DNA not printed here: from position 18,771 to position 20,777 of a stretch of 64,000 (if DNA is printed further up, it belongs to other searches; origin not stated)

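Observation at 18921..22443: Orphan NuoB-NuoD fusion (no NuoC) followed by a short NuoG-like Fe-S protein, with no other complex-I genes adjacent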

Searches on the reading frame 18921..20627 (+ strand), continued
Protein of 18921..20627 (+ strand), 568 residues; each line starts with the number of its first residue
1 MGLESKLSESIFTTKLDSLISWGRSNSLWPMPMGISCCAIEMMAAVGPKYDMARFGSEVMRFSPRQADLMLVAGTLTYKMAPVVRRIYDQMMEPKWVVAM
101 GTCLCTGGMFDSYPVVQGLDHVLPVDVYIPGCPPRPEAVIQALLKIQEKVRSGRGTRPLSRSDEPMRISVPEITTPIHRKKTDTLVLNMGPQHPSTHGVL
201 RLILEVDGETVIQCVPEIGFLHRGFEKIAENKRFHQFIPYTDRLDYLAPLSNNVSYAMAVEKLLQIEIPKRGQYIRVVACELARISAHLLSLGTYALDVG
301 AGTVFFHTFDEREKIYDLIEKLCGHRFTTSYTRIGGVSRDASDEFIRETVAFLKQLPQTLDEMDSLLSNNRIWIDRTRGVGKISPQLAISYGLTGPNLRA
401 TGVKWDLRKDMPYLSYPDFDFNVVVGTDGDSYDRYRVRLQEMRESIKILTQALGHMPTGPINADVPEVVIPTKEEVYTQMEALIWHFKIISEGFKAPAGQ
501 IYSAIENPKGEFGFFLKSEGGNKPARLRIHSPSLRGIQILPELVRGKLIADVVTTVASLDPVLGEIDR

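Call 64: fold_search(model_id=the predicted structure, library=pdb)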
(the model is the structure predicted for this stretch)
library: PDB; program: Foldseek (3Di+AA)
matches with E <= 10: 701; with E <= 0.001: 295
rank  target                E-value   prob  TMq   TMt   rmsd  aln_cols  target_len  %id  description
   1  7aqr_D                1.2e-38  1.00  0.66  0.96   1.7       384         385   46  Cryo-EM structure of Arabidopsis thaliana Complex-I (peripheral arm) (released 2021-12-08)
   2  8bpx_D                3.2e-38  1.00  0.66  0.96   1.7       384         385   46  Cryo-EM structure of the Arabidopsis thaliana I+III2 supercomplex (Complete composition) (released 2023-01-25)
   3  7arc_D                3.9e-38  1.00  0.66  0.95   4.3       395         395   46  Cryo-EM structure of Polytomella Complex-I (peripheral arm) (released 2021-12-08)
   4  9f5x_E                2.9e-37  1.00  0.65  0.96   1.8       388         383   47  Structure of the Chlamydomonas reinhardtii respiratory supercomplex I1 III2 IV2 (released 2025-03-12)
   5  8zso_S2               3.5e-37  1.00  0.66  0.88   3.1       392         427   44  Respirasome close state 2 in presence of metformin (SC-MetC2) (released 2025-11-19)
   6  8ud1_1D               4.6e-37  1.00  0.66  0.87   3.9       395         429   44  High resolution in-situ structure of complex I in respiratory supercomplex (composite) (released 2024-06-19)
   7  7vb7_Q                6.1e-37  1.00  0.66  0.96   1.7       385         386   45  Matrix arm of active state CI from DQ-NADH dataset (released 2022-04-06)
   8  8esz_S2               6.1e-37  1.00  0.67  0.88   4.4       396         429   46  Structure of mitochondrial complex I from Drosophila melanogaster, Helix-locked state (released 2023-03-29)
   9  7qsd_D                6.1e-37  1.00  0.66  0.87  15.1       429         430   41  Bovine complex I in the active state at 3.1 A (released 2022-03-02)
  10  8ba0_D                6.7e-37  1.00  0.66  0.88   9.3       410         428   45  Drosophila melanogaster complex I in the Twisted state (Dm2) (released 2023-01-18)
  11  9ihq_D                6.7e-37  1.00  0.66  0.83  14.2       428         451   40  Closed state with NUQM and without flavoprotein (classification state 2) of Pichia pastoris mitochondrial complex I in (released 2025-10-15)
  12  8b9z_D                9.2e-37  1.00  0.66  0.87  15.4       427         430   44  Drosophila melanogaster complex I in the Active state (Dm1) (released 2023-01-18)
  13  8q0o_D                9.7e-37  1.00  0.65  0.88  14.8       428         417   40  Outward-facing, open2 proteoliposome complex I at 3.1 A. Initially purified in DDM. (released 2024-06-05)
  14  8zou_S2               1.8e-36  1.00  0.66  0.87   7.4       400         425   44  Respirasome open state 2 in presence of metformin (SC-MetO2) (released 2025-11-19)
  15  6zkc_4                2.1e-36  1.00  0.66  0.87  15.0       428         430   42  Complex I during turnover, closed (released 2020-10-07)
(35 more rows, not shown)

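Call 72: find_related_loci(query=A5, collection=metagenome_contigs, flank=10000)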
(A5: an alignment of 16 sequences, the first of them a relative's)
Query A5 (573 aa) in metagenome_contigs; peptide patterns used: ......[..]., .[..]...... (x = any residue, [..] = any of these).
600 stretches matched a pattern (row limit reached: there are more); 598 encode a relative of the query (tblastn E <= 1e-3); the best 80 are kept; 80 distinct loci.
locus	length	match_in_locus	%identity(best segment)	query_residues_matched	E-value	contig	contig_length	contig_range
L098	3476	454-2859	56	14-573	1e-155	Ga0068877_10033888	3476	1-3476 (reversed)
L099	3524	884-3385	55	14-573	1e-151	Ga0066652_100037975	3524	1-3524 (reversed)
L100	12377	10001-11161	57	188-572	2e-144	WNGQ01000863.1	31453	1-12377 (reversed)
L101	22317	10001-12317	55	15-573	8e-141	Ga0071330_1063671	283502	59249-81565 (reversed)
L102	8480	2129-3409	51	149-573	1e-138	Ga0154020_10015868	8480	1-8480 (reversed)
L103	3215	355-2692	52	14-573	8e-140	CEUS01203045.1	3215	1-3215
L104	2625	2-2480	49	27-573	1e-139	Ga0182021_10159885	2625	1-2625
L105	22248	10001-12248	51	16-573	5e-131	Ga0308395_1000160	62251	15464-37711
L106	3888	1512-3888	51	17-567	1e-131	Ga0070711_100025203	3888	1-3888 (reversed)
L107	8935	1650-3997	50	2-572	3e-125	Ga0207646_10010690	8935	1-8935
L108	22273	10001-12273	46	5-573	2e-124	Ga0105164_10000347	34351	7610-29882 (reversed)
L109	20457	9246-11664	46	5-573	3e-123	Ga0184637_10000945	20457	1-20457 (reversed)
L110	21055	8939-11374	45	5-573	6e-123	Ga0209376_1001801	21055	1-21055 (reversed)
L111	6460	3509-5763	45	2-573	3e-122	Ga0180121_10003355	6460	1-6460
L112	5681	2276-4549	46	5-573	9e-122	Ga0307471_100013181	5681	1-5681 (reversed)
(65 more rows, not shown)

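Call 76: search_protein_representatives(protein=window:18921-20627:+)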
Query: 568 residues. Proteins with E-value up to 0.001 (for the whole library): 27209; up to 1e-10: 15494; up to 1e-30: 3495. The best 150 are listed.
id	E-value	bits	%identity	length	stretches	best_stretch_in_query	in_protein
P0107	1.5e-229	779.5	60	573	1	10-568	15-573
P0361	4.0e-173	593.2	48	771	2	182-568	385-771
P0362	1.1e-164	565.4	48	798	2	185-568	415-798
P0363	2.2e-155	534.6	50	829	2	179-568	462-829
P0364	2.4e-137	475.1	53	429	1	182-568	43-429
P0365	4.7e-134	464.3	54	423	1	182-568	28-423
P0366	1.6e-129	449.3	50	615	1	156-568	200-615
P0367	8.9e-125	433.6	51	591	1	181-568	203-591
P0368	8.9e-123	427.0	49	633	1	181-568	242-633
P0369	6.8e-121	420.8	47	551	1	158-568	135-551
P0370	2.1e-118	412.6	48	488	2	182-476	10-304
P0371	3.6e-118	411.8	49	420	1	184-568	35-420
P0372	4.3e-116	405.0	47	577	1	181-568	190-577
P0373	6.7e-113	394.4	49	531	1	184-568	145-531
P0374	2.7e-112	392.4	46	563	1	178-568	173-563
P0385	2.9e-106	372.5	39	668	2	13-463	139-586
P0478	1.3e-80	287.8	32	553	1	16-557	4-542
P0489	5.0e-78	279.3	34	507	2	19-468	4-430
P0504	2.8e-75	270.2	50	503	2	6-158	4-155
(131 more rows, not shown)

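Call 77: search_protein_families(library=pfam, proteins=[P0385, P0478, P0489, P0361, P0504])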
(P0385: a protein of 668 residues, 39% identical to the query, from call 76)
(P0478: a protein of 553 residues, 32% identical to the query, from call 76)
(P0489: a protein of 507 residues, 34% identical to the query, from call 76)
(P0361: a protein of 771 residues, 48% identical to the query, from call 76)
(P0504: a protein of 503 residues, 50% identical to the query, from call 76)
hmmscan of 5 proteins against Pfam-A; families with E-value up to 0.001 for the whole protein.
P0385 (668 aa): 14 families
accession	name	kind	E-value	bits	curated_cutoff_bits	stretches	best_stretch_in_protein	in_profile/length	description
PF00346.24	Complex1_49kDa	-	1.5e-75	254.2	24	1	422-668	2-271/271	Respiratory-chain NADH dehydrogenase, 49 Kd subunit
PF01058.29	Oxidored_q6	-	5.3e-23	81.6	27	1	175-270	15-126/128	NADH ubiquinone oxidoreductase, 20 Kd subunit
PF00037.32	Fer4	-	8e-16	57.6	21.1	2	42-64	2-24/24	4Fe-4S binding domain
PF12838.12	Fer4_7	-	1.4e-11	45.1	27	1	47-104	1-52/52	4Fe-4S dicluster domain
PF13187.11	Fer4_9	-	1.8e-07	31.5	27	1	47-104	1-51/52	4Fe-4S dicluster domain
PF13484.11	Fer4_16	-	3.6e-07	31.3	30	1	47-75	1-28/66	4Fe-4S double cluster binding domain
PF13237.11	Fer4_10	-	1.1e-06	28.8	25.5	1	42-101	3-53/53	4Fe-4S dicluster domain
PF25160.1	LdpA_Fe-S-bd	-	1.3e-06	28.5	27.6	0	43-67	23-47/49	LdpA Fe-S cluster-binding domain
PF14697.11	Fer4_21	-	3.9e-06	27.3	35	1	43-107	3-59/59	4Fe-4S dicluster domain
PF12837.12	Fer4_6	-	6.1e-06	26.4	25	1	44-63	5-24/24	4Fe-4S binding domain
PF12797.12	Fer4_2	-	1.3e-05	25.3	24.5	1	41-59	3-21/22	4Fe-4S binding domain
PF00374.24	NiFeSe_Hases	-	3.7e-05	23.3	25.8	1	346-415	1-70/508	Nickel-dependent hydrogenase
PF12800.12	Fer4_4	-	0.00023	21.7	24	0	46-60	2-16/17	4Fe-4S binding domain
PF12798.12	Fer4_3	-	0.00035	21.6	27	0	48-62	1-15/15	4Fe-4S binding domain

P0478 (553 aa): 2 families
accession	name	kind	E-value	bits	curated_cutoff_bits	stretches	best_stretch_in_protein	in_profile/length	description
PF00346.24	Complex1_49kDa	-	1.8e-68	231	24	1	287-553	2-271/271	Respiratory-chain NADH dehydrogenase, 49 Kd subunit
PF01058.29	Oxidored_q6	-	1.2e-25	90.1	27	1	25-130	1-125/128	NADH ubiquinone oxidoreductase, 20 Kd subunit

P0489 (507 aa): 2 families
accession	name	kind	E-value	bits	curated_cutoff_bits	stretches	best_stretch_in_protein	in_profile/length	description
PF00346.24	Complex1_49kDa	-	5.5e-55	186.8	24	2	274-425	16-167/271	Respiratory-chain NADH dehydrogenase, 49 Kd subunit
PF01058.29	Oxidored_q6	-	6.4e-11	42.5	27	1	36-116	36-124/128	NADH ubiquinone oxidoreductase, 20 Kd subunit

P0361 (771 aa): 3 families
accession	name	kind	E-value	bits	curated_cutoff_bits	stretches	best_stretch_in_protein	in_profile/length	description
PF00346.24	Complex1_49kDa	-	1.7e-111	372.1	24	1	501-771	1-271/271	Respiratory-chain NADH dehydrogenase, 49 Kd subunit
PF00329.25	Complex1_30kDa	-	8.6e-44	149.5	22.5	1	231-357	1-122/124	Respiratory-chain NADH dehydrogenase, 30 Kd subunit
PF01058.29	Oxidored_q6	-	4.3e-28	98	27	1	37-145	1-127/128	NADH ubiquinone oxidoreductase, 20 Kd subunit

P0504 (503 aa): 2 families
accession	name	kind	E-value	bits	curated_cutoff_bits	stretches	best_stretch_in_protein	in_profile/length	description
PF00329.25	Complex1_30kDa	-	1.2e-41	142.6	22.5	1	251-401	2-123/124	Respiratory-chain NADH dehydrogenase, 30 Kd subunit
PF01058.29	Oxidored_q6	-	2e-25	89.5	27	1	34-143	3-128/128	NADH ubiquinone oxidoreductase, 20 Kd subunit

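Call 82: list_cluster_members(proteins=[P0001, P0121, P0057, P0343])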
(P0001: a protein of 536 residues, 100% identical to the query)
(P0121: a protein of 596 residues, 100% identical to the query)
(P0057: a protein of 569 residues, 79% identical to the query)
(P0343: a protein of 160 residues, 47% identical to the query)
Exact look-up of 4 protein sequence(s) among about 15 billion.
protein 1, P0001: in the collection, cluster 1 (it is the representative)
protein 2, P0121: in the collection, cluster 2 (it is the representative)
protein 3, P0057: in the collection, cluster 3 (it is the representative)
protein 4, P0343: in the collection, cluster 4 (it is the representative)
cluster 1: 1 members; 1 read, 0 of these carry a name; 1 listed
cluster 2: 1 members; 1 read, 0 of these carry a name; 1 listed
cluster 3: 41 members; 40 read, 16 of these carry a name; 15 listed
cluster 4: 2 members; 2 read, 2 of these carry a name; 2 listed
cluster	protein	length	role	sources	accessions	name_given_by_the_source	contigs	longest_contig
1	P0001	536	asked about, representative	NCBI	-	-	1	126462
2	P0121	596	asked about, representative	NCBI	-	-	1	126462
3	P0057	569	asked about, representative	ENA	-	-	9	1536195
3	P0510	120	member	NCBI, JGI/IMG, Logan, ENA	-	hypothetical protein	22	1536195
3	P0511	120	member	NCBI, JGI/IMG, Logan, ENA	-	hypothetical protein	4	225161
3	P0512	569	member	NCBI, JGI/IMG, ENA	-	NADH-quinone oxidoreductase subunit D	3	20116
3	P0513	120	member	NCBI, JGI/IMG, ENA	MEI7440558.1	MAG: hypothetical protein WCK43_02875 [bacterium] | hypothetical protein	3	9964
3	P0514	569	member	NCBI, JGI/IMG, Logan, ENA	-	NADH-quinone oxidoreductase subunit D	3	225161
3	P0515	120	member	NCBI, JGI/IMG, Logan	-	hypothetical protein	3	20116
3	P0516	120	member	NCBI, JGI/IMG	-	hypothetical protein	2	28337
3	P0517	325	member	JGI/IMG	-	NADH-quinone oxidoreductase subunit D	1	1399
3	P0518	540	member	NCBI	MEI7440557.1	MAG: NADH-quinone oxidoreductase subunit D [bacterium]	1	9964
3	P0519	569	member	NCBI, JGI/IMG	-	NADH-quinone oxidoreductase subunit D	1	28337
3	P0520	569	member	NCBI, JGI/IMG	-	NADH-quinone oxidoreductase subunit D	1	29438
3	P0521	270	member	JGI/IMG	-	NADH-quinone oxidoreductase subunit D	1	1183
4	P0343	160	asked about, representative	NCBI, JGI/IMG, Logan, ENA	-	NADH-quinone oxidoreductase subunit I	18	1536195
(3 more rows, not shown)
